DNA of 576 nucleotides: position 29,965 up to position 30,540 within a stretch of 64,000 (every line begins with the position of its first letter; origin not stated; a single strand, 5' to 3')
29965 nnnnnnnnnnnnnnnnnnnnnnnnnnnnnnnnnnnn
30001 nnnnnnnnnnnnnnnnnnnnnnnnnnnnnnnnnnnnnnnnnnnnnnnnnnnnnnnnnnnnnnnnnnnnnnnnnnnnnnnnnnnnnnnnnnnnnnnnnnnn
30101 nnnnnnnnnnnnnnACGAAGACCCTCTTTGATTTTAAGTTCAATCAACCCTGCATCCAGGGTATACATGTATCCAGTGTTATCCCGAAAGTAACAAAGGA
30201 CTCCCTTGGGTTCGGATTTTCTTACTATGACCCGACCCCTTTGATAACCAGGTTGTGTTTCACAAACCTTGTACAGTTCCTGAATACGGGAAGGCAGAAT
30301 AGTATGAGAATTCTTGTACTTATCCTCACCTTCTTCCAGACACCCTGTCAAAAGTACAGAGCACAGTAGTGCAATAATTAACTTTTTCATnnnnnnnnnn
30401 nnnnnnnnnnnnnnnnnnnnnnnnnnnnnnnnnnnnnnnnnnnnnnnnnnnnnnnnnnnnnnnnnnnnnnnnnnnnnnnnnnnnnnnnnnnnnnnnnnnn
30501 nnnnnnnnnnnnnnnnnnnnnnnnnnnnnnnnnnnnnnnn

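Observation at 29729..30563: Membrane-protein cluster: holin-like microprotein, lipoprotein, and a membrane-anchored collagen-like protein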

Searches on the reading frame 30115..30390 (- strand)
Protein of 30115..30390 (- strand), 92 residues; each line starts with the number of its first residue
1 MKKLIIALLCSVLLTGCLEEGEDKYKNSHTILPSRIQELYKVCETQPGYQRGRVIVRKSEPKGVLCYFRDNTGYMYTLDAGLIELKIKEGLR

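Call 4: search_protein_families(library=pfam, proteins=[window:30115-30390:-], max_evalue=0.1)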
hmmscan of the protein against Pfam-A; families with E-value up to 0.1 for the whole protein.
window:30115-30390:- (92 aa): 1 family
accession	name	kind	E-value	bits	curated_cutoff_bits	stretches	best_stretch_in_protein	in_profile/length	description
PF23045.1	DUF7037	-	0.041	14.3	27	1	61-88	2-29/43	Domain of unknown function (DUF7037)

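Call 5: search_protein_families(library=phrogs, proteins=[window:30115-30390:-], max_evalue=0.1)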
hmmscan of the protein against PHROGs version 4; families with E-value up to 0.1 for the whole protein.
window:30115-30390:- (92 aa): 8 families
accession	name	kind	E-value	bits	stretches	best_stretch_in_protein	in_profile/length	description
phrog_15849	-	unknown function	1.4e-20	74.2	1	1-91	1-93/94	-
phrog_1119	-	moron, auxiliary metabolic gene and host takeover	0.00093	20.6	1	1-22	1-21/78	Cor superinfection exclusion protein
phrog_8801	-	unknown function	0.0029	19.1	1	1-41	1-41/94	-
phrog_6360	-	unknown function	0.0048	18.1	1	1-44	1-37/122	-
phrog_812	-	lysis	0.0094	17.1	1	1-38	1-40/102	Rz-like spanin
phrog_35731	-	unknown function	0.016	16.3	1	1-18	13-30/55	-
phrog_902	-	unknown function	0.036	15.4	1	1-22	8-29/118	-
phrog_13472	-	unknown function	0.056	14.6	1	1-23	1-23/113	-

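Call 8: search_dna_similar(query=window:30115-30390:-, collection=phages, mode=protein, max_rows=40, max_evalue=0.001)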
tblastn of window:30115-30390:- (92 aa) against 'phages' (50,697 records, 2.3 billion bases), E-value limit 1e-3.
Records with a match: 28; places in all: 28; records where one place covers at least 80% of the query: 23.
Best place of each record, by identity: >=99% 1; <60% 27.
By first word of the organism name: Cronobacter 8; Pectobacterium 7; Enterobacter 5; Escherichia 5; Salmonella 1; Klebsiella 1; Pantoea 1.
By host as written in the record: Enterobacter hormaechei subsp. xiangfangensis 4; Cronobacter sakazakii 4; Pectobacterium carotovorum subsp. carotovorum 27 3; Escherichia coli str. K-12 substr. MG1655 3; Pectobacterium sp. 2; Cronobacter sp. 2; Cronobacter sakazakii ATCC 29544 2; Salmonella enterica subsp. enterica serovar Typhimurium SE-BS17 1; and 7 more.
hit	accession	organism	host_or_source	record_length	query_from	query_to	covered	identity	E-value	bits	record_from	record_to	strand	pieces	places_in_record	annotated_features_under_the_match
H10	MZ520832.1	Salmonella phage SSBI34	Salmonella enterica subsp. enterica ...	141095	1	92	100%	100.0%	9e-55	187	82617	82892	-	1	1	hypothetical protein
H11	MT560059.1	Pectobacterium phage POP15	Pectobacterium carotovorum subsp. ...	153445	1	92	100%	42.9%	5e-17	79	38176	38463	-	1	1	hypothetical protein (x3)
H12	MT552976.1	Pectobacterium phage POP17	Pectobacterium carotovorum subsp. ...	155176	1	92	100%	42.9%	5e-17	79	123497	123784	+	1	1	record has no annotation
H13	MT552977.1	Pectobacterium phage POP18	Pectobacterium carotovorum subsp. ...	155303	1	92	100%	42.9%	5e-17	79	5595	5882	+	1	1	record has no annotation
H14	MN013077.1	Klebsiella phage vB_KaeM_KaOmega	Klebsiella aerogenes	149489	1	92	100%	40.8%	1e-15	75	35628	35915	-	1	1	hypothetical protein (x3)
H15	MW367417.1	Pectobacterium phage PcCB7V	Pectobacterium sp. 7V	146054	1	92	100%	38.8%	2e-12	66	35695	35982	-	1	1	hypothetical protein (x3)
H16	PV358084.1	Enterobacter phage ENT3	Enterobacter hormaechei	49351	14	92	86%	37.6%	3e-12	66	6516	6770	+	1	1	record has no annotation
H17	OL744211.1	Enterobacter phage vB_ExiM_F1M1E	Enterobacter hormaechei subsp. ...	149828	14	92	86%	37.6%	3e-12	66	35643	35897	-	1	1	hypothetical protein (x2)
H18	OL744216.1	Enterobacter phage vB_ExiM_F4M1E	Enterobacter hormaechei subsp. ...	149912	14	92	86%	37.6%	3e-12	66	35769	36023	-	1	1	hypothetical protein (x2)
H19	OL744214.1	Enterobacter phage vB_ExiM_F2M1E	Enterobacter hormaechei subsp. ...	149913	14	92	86%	37.6%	3e-12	66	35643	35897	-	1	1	hypothetical protein (x2)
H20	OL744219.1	Enterobacter phage vB_ExiM_F5M1E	Enterobacter hormaechei subsp. ...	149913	14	92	86%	37.6%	3e-12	66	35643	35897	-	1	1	hypothetical protein (x2)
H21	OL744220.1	Pantoea phage vB_PdiM_F5M2A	Pantoea dispersa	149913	14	92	86%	37.6%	3e-12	66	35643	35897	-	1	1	hypothetical protein (x2)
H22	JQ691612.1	Cronobacter phage CR3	Cronobacter sakazakii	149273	15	91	84%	38.1%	3e-12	66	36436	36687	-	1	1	hypothetical protein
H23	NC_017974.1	Cronobacter phage CR3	Cronobacter sakazakii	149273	15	91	84%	38.1%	3e-12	66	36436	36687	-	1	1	hypothetical protein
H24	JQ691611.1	Cronobacter phage CR9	Cronobacter sakazakii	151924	16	92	84%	37.3%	3e-11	63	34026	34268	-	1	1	hypothetical protein (x2)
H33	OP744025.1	Escherichia phage A5-4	Escherichia coli str. K-12 substr. ...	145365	16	88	79%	34.1%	7e-6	48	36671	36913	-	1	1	hypothetical protein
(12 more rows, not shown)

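Call 10: get_annotated_region(hit=H24, flank=2500)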
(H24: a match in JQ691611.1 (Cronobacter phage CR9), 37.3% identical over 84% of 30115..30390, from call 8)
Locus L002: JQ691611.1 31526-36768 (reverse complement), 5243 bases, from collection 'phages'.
description: Cronobacter phage CR9, complete genome.
organism: Cronobacter phage CR9 (NCBI taxid 1162290)
taxonomy: Viruses; Duplodnaviria; Heunggongvirae; Uroviricota; Caudoviricetes; Vequintavirinae; Certrevirus; Certrevirus CR9
host: Cronobacter sakazakii; source: -; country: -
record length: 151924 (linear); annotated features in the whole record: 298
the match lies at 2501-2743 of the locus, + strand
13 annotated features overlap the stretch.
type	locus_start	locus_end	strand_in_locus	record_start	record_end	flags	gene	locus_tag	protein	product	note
CDS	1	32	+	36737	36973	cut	-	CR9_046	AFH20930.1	hypothetical protein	-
CDS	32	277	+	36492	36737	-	-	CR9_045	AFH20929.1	hypothetical protein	-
CDS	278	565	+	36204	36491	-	-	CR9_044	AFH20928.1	hypothetical protein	-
CDS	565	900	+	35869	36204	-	-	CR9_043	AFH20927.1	NrdA.1-like protein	-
CDS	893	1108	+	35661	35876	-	-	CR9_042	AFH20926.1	hypothetical protein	-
CDS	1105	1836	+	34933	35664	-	-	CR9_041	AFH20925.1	hypothetical protein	-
CDS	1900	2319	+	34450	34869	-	-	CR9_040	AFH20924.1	hypothetical protein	-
CDS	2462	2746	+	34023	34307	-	-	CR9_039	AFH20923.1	hypothetical protein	-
CDS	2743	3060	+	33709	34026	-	-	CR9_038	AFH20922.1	hypothetical protein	-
CDS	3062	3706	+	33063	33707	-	-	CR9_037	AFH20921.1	hypothetical protein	-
CDS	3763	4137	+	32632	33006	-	-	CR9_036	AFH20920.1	hypothetical protein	-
CDS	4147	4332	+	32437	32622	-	-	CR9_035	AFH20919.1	hypothetical protein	-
CDS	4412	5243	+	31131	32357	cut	-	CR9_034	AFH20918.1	hypothetical protein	-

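Call 11: get_annotated_region(hit=H11, flank=2500)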
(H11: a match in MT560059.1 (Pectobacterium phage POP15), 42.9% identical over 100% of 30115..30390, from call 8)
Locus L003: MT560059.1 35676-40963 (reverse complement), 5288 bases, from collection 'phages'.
description: Pectobacterium phage POP15, complete genome.
organism: Pectobacterium phage POP15 (NCBI taxid 2759209)
taxonomy: Viruses; Duplodnaviria; Heunggongvirae; Uroviricota; Caudoviricetes; Vequintavirinae; Certrevirus
host: Pectobacterium carotovorum subsp. carotovorum 27; source: sewage; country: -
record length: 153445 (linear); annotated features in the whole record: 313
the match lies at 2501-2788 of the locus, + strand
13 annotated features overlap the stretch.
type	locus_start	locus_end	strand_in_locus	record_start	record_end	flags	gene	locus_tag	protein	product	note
CDS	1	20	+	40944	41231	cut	-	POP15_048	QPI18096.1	hypothetical protein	-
CDS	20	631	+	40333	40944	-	-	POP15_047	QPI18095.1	hypothetical protein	-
CDS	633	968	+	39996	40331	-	-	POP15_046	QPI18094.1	hypothetical protein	-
CDS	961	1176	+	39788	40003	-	-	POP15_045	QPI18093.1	hypothetical protein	-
CDS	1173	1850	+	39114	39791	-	-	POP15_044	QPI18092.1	hypothetical protein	-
CDS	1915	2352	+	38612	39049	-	-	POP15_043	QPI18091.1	hypothetical protein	-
CDS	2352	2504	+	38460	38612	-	-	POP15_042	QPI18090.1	hypothetical protein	-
CDS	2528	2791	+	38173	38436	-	-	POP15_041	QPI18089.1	hypothetical protein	-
CDS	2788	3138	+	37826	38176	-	-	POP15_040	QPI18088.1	hypothetical protein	-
CDS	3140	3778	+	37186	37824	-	-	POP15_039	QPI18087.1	hypothetical protein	-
CDS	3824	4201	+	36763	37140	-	-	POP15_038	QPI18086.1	hypothetical protein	-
CDS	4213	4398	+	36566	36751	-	-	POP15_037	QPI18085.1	hypothetical protein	-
CDS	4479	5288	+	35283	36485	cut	-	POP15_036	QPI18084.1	hypothetical protein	-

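Call 12: get_annotated_region(hit=H22, flank=2500)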
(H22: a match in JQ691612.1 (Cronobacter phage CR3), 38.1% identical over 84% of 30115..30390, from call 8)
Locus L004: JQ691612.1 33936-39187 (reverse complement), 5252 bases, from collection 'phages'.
description: Cronobacter phage CR3, complete genome.
organism: Cronobacter phage CR3 (NCBI taxid 1162295)
taxonomy: Viruses; Duplodnaviria; Heunggongvirae; Uroviricota; Caudoviricetes; Vequintavirinae; Certrevirus; Certrevirus CR3
host: Cronobacter sakazakii; source: -; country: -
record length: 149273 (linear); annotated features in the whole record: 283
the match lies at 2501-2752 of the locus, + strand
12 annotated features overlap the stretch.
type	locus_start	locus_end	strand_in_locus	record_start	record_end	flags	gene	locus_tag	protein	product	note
CDS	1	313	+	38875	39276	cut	-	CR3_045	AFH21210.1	hypothetical protein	-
CDS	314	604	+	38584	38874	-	-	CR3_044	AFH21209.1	hypothetical protein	-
CDS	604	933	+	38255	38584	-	-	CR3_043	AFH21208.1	hypothetical protein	similar to NrdA.1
CDS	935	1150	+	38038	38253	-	-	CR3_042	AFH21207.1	hypothetical protein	-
CDS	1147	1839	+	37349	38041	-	-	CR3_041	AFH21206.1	hypothetical protein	-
CDS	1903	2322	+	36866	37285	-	-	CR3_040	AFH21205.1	hypothetical protein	-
CDS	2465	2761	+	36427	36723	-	-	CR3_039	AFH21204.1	hypothetical protein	-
CDS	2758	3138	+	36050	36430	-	-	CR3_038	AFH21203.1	hypothetical protein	-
CDS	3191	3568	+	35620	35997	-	-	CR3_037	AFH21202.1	hypothetical protein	-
CDS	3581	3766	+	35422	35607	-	-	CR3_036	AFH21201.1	hypothetical protein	-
CDS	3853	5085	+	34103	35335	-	-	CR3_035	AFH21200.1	hypothetical protein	-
CDS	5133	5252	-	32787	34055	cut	-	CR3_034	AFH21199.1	hypothetical protein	-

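Call 13: get_annotated_region(hit=H33, flank=2500)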
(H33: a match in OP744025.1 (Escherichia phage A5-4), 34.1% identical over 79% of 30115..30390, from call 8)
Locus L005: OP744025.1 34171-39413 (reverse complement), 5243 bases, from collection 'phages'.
description: Escherichia phage A5-4, complete genome.
organism: Escherichia phage A5-4 (NCBI taxid 2996162)
taxonomy: Viruses; Duplodnaviria; Heunggongvirae; Uroviricota; Caudoviricetes; Vequintavirinae
host: Escherichia coli str. K-12 substr. MG1655; source: animal feces; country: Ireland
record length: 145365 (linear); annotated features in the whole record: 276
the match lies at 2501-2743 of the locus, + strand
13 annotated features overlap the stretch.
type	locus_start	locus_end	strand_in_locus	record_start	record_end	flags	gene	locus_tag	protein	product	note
CDS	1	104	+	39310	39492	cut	-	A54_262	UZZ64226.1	hypothetical protein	A5-4_262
CDS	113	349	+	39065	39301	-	-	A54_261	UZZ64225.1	hypothetical protein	A5-4_261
CDS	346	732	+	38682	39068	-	-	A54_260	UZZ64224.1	hypothetical protein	A5-4_260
CDS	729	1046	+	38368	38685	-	-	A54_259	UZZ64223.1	hypothetical protein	A5-4_259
CDS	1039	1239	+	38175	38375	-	-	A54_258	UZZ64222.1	hypothetical protein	A5-4_258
CDS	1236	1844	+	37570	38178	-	-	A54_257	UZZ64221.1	hypothetical protein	A5-4_257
CDS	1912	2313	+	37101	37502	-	-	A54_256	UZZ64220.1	hypothetical protein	A5-4_256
CDS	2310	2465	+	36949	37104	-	-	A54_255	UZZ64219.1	hypothetical protein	A5-4_255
CDS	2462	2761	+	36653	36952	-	-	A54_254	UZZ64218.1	hypothetical protein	A5-4_254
CDS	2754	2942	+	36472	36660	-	-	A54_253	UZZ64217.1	hypothetical protein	A5-4_253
CDS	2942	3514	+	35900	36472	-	-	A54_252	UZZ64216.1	hypothetical protein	A5-4_252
CDS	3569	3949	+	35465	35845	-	-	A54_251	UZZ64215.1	hypothetical protein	A5-4_251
CDS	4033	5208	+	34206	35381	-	-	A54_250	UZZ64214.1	hypothetical protein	A5-4_250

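Call 41: find_homologous_proteins(query=A2, max_evalue=0.001)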
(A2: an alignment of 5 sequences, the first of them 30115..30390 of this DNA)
Query A2 (5 sequences) (92 aa, profile of the alignment): 35 proteins with E <= 0.001 among 989 candidates.
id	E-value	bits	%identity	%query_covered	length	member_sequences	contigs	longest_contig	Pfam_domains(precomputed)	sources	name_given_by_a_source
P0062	5.6e-44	166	39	83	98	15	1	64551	-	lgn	-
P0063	2.0e-43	164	40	75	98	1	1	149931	-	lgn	-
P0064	1.9e-42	161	42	84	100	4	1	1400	-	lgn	-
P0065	1.2e-41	159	40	100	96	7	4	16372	-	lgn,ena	-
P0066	1.5e-41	158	39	84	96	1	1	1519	-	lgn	-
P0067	6.0e-40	153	41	100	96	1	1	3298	-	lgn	-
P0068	1.5e-39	152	34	79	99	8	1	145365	-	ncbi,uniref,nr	ncbi:hypothetical protein A54_254 [Septuagintavirus sv54]|uniref:Lipoprotein n=1 Tax=Escherichia pha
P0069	2.1e-39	152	40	100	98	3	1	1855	-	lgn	-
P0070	2.8e-39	151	38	86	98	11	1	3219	-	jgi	-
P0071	7.5e-39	150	41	100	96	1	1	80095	-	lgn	-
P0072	1.6e-38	149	42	100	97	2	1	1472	-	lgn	-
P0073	1.7e-36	142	42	84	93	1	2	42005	-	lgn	-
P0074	2.9e-35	138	40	96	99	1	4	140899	-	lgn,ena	-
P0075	6.2e-35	137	40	84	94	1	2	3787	-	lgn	-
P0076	5.2e-34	134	37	84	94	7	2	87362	-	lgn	-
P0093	1.3e-22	98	34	97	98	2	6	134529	-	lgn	-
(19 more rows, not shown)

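Call 49: predict_structure(alignment_id=A5)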
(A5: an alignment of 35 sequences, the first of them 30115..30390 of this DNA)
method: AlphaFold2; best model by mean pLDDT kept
length: 92 residues; sequences in the alignment: 35
mean_pLDDT: 85.3   pTM: 0.68
mean pLDDT of the five models: 85.3, 85.2, 85.2, 85.0, 83.3
residues with pLDDT >= 90: 64; 70-90: 6; 50-70: 18; < 50: 4
segments of 3 or more residues with pLDDT < 50: 16-19
pLDDT, mean of each block of 10 residues (from residue 1): 56 50 85 98 97 96 97 96 95 77
secondary structure, 60 per line:
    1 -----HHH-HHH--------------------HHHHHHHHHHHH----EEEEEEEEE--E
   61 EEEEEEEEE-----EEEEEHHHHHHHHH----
elements in order: H33-44 E49-57 E60-69 E75-79 H80-88

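Call 55: find_encoding_contigs(protein=P0093, flank=3000, max_places=2)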
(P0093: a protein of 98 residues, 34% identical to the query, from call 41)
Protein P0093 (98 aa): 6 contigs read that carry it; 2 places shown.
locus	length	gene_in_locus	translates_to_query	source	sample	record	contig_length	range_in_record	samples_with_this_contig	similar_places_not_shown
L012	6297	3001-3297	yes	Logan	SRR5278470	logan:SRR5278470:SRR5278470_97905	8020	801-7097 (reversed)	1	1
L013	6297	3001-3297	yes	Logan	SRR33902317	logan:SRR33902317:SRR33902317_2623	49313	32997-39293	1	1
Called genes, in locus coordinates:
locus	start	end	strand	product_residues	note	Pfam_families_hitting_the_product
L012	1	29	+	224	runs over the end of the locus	-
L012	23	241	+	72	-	-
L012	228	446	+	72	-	-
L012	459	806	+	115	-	-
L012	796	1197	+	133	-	-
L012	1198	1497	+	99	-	-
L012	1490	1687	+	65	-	-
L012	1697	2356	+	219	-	-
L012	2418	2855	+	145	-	-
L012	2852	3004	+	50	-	-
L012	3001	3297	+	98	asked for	-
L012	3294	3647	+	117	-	-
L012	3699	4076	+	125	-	PF24011:DUF7325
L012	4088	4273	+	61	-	-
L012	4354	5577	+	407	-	-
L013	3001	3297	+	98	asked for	-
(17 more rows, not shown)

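Call 64: fold_search(model_id=the predicted structure, library=viral)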
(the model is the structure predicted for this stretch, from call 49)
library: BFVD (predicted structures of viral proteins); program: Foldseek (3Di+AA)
matches with E <= 10: 1520; with E <= 0.001: 2
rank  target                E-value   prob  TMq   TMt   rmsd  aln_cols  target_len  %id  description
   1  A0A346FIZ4            3.9e-05  1.00  0.52  0.49   9.1        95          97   26  (no name in the UniProt tables at hand)
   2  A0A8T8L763            2.9e-04  1.00  0.51  0.67   2.7        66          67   30  (no name in the UniProt tables at hand)
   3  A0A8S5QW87            1.4e-02  1.00  0.43  0.48   3.3        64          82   14  Uncharacterized protein [Myoviridae sp. ctTK08]
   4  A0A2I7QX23            2.1e-02  0.85  0.41  0.25  17.6       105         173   16  (no name in the UniProt tables at hand)
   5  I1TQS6                2.7e-02  0.89  0.36  0.33  10.2        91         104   22  (no name in the UniProt tables at hand)
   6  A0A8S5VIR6            2.9e-02  0.97  0.41  0.17   4.8        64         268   12  (no name in the UniProt tables at hand)
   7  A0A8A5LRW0            2.9e-02  0.66  0.34  0.09  13.6       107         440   17  Uncharacterized protein [Arthrobacter phage Prairie]
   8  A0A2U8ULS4            3.3e-02  0.75  0.37  0.24  11.7        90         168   14  Uncharacterized protein [Microbacterium phage Squash]
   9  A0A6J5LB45            4.3e-02  0.69  0.32  0.32   9.9        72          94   12  Uncharacterized protein [uncultured Caudovirales phage]
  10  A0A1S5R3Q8            4.6e-02  0.63  0.25  0.25  11.2        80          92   16  Lipoprotein [Pseudomonas phage pf16]
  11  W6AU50                6.1e-02  0.28  0.25  0.24  20.4        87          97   11  Head vertex assembly chaperone [Enterobacter phage PG7]
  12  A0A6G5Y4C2            7.9e-02  0.41  0.27  0.21  11.1        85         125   10  (no name in the UniProt tables at hand)
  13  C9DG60                9.7e-02  0.85  0.35  0.16   5.3        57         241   10  Uncharacterized protein [Delftia phage PhiW-14]
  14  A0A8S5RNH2            9.7e-02  0.57  0.34  0.36   5.8        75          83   17  Uncharacterized protein [virus sp. ctBS918]
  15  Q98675                9.7e-02  0.28  0.26  0.27  10.1        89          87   17  BHLF4 [Simian cytomegalovirus]
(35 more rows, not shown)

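Call 73: search_protein_families(library=ncbifam, proteins=[window:30115-30390:-], max_evalue=0.1)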
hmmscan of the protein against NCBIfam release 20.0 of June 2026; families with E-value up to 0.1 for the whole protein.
window:30115-30390:- (92 aa): 4 families
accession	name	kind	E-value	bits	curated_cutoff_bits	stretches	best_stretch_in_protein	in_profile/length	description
NF033894.1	Eex_IncN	subfamily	0.0019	18.1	33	1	2-49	1-48/65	EexN family lipoprotein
NF007319.0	PRK09810.1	equivalog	0.0073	16.2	86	1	1-17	2-19/41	lipoprotein antitoxin entericidin A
NF046038.1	NGK_0946_fam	subfamily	0.019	15.5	45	1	1-33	1-33/102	NGK_0946 family protein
NF041193.1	lipo_SP0191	subfamily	0.065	13.3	75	1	1-30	1-31/190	SP0191 family lipoprotein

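Call 74: search_protein_families(library=padloc, proteins=[window:30115-30390:-], max_evalue=0.1)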
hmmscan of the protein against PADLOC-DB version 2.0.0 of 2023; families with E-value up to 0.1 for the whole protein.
window:30115-30390:- (92 aa): 0 families

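Call 85: find_related_loci(query=A5, collection=viral_contigs, flank=2000)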
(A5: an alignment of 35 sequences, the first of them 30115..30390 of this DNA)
Query A5 (92 aa) in viral_contigs; peptide patterns used: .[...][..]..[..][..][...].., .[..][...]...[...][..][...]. (x = any residue, [..] = any of these).
14 stretches matched a pattern; 4 encode a relative of the query (tblastn E <= 1e-3); 4 distinct loci.
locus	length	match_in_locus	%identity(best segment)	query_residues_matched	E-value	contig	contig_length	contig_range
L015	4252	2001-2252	38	15-91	2e-17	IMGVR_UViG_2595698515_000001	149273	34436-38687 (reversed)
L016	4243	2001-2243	39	16-92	4e-17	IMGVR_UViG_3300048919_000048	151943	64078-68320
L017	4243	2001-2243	39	16-92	4e-17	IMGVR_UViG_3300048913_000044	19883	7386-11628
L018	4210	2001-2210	40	1-70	4e-12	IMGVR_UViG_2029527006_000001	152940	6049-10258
